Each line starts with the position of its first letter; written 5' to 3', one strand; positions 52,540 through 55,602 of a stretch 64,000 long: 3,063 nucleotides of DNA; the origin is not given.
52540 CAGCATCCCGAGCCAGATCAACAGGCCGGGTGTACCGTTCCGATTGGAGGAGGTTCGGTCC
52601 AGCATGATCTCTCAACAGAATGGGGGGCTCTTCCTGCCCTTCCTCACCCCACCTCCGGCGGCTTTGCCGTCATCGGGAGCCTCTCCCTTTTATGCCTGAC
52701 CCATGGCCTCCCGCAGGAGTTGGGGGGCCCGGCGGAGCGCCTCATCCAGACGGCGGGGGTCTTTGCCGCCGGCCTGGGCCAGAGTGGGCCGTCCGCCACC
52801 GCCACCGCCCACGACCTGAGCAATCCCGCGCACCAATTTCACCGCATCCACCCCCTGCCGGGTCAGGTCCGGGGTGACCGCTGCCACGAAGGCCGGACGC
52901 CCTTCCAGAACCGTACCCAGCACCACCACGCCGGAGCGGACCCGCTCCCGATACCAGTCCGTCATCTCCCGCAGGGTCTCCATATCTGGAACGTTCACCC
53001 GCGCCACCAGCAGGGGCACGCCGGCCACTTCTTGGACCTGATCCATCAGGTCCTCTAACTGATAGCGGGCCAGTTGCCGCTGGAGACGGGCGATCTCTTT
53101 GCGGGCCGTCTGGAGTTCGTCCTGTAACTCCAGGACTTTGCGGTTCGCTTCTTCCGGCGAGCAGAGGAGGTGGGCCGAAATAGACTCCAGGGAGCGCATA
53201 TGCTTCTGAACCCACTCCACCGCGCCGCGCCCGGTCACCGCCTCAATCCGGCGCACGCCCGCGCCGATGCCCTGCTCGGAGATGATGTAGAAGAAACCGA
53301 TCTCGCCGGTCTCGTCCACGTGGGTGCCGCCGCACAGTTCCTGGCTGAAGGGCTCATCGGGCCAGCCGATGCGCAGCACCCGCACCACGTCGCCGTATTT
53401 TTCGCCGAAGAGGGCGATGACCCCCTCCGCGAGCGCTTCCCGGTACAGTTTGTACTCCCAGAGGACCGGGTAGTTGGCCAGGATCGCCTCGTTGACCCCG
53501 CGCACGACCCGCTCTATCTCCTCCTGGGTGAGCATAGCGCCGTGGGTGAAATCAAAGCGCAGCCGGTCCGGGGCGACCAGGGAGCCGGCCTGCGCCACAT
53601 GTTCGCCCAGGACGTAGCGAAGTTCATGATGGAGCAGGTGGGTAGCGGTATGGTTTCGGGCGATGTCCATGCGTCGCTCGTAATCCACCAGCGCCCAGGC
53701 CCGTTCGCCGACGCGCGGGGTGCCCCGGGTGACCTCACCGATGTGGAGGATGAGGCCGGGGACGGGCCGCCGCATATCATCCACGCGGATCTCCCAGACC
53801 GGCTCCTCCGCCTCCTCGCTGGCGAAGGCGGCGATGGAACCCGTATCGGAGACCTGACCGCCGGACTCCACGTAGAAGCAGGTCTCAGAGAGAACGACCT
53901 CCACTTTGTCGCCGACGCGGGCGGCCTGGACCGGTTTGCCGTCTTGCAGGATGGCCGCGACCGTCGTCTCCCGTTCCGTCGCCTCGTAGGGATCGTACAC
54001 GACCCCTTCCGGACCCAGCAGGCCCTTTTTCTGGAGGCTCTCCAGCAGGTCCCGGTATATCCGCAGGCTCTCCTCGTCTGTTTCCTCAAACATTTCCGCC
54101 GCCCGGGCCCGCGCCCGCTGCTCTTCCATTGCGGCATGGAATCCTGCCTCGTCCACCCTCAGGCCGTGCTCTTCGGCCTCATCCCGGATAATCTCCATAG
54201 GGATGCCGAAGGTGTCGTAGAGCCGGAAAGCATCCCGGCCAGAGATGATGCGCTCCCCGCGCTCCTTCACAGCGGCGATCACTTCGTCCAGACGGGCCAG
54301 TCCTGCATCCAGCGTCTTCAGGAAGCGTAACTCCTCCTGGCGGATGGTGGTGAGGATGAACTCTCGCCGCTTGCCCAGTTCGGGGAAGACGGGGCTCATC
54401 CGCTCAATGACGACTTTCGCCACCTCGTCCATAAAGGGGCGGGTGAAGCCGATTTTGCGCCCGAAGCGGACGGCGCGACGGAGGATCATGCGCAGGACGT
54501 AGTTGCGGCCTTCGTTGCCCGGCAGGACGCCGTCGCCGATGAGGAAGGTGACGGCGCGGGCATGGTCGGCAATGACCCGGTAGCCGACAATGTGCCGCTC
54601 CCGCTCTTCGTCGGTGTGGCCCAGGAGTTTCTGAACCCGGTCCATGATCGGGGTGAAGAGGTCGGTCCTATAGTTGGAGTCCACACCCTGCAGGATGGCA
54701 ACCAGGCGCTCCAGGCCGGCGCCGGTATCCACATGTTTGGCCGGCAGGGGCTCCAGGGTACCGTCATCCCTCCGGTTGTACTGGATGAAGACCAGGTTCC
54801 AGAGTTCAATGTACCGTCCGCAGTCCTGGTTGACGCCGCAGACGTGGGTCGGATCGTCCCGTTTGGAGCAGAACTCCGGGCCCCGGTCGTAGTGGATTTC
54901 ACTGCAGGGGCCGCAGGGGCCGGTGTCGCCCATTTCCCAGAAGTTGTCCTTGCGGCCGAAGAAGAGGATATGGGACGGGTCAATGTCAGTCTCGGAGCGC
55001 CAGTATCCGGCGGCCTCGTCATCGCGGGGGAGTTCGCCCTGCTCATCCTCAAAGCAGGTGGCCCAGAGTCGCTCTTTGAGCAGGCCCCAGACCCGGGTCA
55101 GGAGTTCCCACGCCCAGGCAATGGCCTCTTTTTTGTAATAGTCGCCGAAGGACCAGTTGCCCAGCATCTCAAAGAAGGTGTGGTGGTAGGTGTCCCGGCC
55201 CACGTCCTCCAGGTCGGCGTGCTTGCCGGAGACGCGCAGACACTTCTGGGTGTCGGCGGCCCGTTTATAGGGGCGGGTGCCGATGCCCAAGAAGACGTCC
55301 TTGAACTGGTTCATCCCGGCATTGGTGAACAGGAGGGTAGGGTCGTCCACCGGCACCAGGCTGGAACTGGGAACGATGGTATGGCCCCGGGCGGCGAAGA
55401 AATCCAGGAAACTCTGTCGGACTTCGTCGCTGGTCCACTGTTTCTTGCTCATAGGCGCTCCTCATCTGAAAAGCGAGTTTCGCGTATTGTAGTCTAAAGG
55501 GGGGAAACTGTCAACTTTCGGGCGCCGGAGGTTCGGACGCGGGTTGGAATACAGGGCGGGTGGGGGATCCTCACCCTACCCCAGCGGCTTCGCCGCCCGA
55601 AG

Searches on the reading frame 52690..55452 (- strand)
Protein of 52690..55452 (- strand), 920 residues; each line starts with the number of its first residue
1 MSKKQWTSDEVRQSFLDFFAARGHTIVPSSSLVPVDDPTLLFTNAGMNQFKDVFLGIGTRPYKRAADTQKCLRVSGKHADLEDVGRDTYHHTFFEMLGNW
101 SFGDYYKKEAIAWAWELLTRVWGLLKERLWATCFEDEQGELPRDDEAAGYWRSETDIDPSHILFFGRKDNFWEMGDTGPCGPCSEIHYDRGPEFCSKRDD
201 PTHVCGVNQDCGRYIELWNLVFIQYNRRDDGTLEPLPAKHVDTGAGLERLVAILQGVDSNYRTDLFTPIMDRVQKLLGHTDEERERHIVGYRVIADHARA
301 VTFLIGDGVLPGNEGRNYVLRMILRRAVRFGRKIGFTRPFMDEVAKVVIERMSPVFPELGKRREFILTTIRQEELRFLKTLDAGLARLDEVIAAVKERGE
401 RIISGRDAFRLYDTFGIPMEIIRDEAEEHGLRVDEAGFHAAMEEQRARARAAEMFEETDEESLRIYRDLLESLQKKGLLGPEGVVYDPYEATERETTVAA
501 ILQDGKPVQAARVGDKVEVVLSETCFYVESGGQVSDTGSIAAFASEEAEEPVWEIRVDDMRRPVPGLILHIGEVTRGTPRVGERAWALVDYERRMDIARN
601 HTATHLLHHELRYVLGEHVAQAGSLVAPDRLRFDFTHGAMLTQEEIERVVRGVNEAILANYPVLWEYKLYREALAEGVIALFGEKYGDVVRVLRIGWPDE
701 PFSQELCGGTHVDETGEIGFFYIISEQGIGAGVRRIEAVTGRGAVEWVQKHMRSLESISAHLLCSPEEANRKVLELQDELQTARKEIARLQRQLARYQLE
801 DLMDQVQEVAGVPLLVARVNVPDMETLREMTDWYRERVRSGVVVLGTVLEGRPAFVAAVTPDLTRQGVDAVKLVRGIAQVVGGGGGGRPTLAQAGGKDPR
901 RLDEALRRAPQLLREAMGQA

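Call 10: search_protein_families(library=pfam, proteins=[window:52690-55452:-], max_evalue=0.00001)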
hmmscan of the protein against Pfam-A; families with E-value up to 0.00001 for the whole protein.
window:52690-55452:- (920 aa): 3 families
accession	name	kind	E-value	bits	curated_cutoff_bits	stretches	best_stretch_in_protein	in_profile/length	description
PF01411.24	tRNA-synt_2c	-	1.1e-197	658.3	30.3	1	10-592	1-551/552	tRNA synthetases class II (A)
PF07973.19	tRNA_SAD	-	7.6e-15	55.1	24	1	690-737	1-44/44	Threonyl and Alanyl tRNA synthetase second additional domain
PF02272.25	DHHA1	-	1.1e-13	51.9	25.9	1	812-914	2-101/102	DHHA1 domain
